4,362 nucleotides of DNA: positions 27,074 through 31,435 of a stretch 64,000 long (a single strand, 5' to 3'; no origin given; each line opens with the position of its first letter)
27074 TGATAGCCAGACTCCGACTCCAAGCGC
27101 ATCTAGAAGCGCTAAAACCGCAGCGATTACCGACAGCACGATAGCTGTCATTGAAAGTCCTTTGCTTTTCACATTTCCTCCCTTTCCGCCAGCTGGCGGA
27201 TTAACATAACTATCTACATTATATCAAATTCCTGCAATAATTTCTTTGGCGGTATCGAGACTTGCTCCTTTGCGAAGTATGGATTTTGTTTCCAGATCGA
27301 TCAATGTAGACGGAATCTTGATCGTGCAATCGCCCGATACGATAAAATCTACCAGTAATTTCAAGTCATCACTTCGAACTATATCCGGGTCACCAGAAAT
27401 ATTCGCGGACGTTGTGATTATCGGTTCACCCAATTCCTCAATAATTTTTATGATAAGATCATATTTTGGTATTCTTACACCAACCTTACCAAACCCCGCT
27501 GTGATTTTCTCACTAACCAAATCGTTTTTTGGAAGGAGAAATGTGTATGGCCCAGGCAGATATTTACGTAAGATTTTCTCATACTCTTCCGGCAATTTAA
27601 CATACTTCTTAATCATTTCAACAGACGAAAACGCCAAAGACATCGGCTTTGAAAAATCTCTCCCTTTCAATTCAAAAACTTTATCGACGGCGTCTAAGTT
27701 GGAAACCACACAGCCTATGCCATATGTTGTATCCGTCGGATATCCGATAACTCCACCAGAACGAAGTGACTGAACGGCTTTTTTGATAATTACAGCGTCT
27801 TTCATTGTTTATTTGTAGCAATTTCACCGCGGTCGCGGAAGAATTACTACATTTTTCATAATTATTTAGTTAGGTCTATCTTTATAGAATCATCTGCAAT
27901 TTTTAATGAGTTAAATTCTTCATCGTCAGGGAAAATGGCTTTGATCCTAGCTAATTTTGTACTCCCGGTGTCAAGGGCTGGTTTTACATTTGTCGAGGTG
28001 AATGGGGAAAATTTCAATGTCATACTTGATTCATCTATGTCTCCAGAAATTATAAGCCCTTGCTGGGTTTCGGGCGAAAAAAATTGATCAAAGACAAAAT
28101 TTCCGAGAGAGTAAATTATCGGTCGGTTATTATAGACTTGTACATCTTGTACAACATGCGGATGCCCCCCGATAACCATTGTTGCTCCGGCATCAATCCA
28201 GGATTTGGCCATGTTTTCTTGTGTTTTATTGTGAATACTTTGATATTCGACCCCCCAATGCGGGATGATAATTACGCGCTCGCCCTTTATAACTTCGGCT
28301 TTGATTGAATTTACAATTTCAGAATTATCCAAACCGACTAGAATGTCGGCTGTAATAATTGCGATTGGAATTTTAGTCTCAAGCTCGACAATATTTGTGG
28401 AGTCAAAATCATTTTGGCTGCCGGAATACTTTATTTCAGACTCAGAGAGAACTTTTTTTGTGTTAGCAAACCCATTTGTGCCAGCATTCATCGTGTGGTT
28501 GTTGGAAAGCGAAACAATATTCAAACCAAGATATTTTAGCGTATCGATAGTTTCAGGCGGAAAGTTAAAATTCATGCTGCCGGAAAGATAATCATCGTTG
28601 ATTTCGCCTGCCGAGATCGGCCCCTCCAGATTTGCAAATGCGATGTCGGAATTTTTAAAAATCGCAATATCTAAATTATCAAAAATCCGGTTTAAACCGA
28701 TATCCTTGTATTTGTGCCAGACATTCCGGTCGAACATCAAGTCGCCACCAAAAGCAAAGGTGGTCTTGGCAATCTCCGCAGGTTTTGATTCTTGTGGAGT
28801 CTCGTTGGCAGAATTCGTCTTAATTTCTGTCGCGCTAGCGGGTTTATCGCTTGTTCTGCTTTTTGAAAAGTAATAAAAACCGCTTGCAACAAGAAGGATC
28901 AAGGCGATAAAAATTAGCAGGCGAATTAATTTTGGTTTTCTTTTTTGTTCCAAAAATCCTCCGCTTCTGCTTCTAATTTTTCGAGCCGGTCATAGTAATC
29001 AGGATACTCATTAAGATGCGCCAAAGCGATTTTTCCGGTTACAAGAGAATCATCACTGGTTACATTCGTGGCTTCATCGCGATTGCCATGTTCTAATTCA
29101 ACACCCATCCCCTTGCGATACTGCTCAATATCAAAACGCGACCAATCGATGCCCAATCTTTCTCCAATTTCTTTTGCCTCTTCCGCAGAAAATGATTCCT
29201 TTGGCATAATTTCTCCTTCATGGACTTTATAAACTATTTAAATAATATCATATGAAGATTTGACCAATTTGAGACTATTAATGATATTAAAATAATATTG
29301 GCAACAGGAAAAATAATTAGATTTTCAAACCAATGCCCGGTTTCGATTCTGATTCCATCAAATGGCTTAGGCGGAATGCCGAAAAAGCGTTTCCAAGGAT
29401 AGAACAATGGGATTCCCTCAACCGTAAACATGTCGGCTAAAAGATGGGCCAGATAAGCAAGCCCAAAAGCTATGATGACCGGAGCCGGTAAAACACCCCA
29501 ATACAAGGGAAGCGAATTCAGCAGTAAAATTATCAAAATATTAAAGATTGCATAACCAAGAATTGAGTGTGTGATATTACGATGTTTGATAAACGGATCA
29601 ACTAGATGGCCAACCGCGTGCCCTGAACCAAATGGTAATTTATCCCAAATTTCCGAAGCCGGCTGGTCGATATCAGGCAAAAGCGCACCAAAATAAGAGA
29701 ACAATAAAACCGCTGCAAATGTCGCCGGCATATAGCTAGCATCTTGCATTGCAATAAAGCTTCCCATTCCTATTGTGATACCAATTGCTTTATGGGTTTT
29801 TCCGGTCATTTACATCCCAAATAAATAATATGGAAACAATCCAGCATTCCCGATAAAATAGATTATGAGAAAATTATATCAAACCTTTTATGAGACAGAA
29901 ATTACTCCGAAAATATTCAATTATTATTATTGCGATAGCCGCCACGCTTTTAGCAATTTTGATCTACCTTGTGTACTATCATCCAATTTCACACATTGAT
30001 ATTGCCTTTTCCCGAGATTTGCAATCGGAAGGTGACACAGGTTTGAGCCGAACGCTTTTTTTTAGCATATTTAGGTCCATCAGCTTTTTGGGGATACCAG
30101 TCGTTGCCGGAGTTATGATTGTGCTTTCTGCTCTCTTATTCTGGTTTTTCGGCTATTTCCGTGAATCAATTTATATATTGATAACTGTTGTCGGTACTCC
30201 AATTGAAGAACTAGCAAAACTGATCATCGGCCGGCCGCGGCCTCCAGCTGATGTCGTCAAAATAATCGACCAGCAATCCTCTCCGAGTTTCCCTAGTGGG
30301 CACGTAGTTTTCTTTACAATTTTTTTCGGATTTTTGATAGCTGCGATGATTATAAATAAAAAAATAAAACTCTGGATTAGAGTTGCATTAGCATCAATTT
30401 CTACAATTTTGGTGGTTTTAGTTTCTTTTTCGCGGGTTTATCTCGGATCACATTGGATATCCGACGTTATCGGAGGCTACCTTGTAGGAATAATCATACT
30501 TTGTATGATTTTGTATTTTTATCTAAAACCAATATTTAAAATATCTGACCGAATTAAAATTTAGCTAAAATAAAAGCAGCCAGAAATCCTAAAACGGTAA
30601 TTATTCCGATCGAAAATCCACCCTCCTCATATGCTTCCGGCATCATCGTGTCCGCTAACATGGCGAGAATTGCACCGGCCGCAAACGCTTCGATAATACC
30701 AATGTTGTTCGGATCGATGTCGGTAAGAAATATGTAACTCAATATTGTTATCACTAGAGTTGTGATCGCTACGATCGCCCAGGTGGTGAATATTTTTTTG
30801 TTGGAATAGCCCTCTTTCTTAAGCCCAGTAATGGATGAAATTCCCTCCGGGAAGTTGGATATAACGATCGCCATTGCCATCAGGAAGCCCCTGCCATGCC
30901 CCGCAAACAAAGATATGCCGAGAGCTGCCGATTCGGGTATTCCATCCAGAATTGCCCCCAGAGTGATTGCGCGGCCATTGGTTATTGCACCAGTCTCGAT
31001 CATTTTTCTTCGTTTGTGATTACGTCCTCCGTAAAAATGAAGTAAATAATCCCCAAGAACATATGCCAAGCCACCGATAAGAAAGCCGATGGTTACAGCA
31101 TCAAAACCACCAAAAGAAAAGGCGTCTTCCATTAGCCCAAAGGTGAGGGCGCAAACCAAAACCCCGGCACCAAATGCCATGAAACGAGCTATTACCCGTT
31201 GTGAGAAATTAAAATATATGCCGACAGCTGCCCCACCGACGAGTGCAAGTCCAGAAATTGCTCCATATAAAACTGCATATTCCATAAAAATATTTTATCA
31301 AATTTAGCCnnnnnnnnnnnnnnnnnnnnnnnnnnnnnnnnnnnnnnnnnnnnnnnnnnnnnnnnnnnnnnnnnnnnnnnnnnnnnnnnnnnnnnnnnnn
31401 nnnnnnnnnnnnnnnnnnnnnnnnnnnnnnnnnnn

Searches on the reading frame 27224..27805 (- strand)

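Call 85: search_protein_families(library=pfam, proteins=[window:27224-27805:-], max_evalue=0.00001)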
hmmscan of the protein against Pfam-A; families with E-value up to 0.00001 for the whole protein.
window:27224-27805:- (193 aa): 1 family
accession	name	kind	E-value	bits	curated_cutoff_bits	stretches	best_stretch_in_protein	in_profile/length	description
PF01300.24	Sua5_yciO_yrdC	-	7.3e-48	162.9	25.1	1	13-180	2-178/178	Telomere recombination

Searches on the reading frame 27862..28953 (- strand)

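Call 85: search_protein_families(library=pfam, proteins=[window:27862-28953:-], max_evalue=0.00001)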
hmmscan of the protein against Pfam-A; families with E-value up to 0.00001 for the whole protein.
window:27862-28953:- (363 aa): 1 family
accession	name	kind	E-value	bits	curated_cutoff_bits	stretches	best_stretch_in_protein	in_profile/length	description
PF09587.15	PGA_cap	-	8.6e-53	179.9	27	1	65-290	1-255/255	Bacterial capsule synthesis protein PGA_cap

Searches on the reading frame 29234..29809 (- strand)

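Call 85: search_protein_families(library=pfam, proteins=[window:29234-29809:-], max_evalue=0.00001)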
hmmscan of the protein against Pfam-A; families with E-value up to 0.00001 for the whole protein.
window:29234-29809:- (191 aa): 1 family
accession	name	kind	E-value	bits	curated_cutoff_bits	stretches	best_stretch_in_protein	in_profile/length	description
PF04307.19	YdjM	-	2.5e-27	95.9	29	1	1-156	1-139/176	YdjM inner membrane protein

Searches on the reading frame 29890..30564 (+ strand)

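Call 85: search_protein_families(library=pfam, proteins=[window:29890-30564:+], max_evalue=0.00001)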
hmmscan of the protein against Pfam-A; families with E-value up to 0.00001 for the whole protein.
window:29890-30564:+ (224 aa): 1 family
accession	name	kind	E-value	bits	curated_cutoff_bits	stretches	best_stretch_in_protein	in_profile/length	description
PF01569.27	PAP2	-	4.6e-23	81.8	27.2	1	94-212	4-126/130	PAP2 superfamily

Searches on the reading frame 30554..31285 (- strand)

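Call 85: search_protein_families(library=pfam, proteins=[window:30554-31285:-], max_evalue=0.00001)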
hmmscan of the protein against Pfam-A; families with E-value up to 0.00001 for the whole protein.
window:30554-31285:- (243 aa): 1 family
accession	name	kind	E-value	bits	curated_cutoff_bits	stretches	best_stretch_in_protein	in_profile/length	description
PF02535.28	Zip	-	1.9e-08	34.3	35.1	1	106-236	180-314/323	ZIP Zinc transporter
